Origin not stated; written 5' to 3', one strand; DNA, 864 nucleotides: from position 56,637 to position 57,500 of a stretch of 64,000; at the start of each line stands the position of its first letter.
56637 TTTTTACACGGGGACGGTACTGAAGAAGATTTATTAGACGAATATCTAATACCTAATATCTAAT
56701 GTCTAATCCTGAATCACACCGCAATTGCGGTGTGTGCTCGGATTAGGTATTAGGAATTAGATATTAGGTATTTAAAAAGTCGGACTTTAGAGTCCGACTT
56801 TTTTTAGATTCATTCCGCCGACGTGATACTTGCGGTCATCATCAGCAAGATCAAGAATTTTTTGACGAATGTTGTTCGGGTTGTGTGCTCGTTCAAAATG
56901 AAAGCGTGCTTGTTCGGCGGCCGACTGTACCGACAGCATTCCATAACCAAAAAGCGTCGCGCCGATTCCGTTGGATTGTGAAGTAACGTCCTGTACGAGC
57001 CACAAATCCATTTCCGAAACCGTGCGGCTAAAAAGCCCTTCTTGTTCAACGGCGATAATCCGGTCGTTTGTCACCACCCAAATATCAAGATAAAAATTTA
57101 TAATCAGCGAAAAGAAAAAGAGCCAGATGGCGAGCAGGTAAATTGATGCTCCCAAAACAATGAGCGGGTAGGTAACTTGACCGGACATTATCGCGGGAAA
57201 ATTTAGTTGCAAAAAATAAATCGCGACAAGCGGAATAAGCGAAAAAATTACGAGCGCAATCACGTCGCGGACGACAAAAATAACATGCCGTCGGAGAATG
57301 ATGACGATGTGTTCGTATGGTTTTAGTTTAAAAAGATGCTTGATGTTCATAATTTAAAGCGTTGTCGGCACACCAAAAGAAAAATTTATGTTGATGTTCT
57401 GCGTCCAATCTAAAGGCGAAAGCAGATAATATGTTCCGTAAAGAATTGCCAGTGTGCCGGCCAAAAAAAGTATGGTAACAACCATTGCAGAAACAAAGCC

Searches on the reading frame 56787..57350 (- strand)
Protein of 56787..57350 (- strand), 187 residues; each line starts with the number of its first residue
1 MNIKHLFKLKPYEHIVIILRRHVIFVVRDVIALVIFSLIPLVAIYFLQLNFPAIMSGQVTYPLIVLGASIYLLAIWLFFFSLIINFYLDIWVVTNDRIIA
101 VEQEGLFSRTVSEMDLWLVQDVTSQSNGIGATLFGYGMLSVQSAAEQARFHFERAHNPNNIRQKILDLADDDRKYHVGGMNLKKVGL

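Call 10: search_protein_families(library=pfam, proteins=[window:56787-57350:-], max_evalue=0.01)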
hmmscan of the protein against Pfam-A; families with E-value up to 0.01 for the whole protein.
window:56787-57350:- (187 aa): 2 families
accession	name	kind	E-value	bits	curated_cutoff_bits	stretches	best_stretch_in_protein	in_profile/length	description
PF14470.12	bPH_3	-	0.0019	19.1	23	1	77-128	8-62/95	Bacterial PH domain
PF03703.20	bPH_2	-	0.0087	16.7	22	0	91-164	6-77/78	Bacterial PH domain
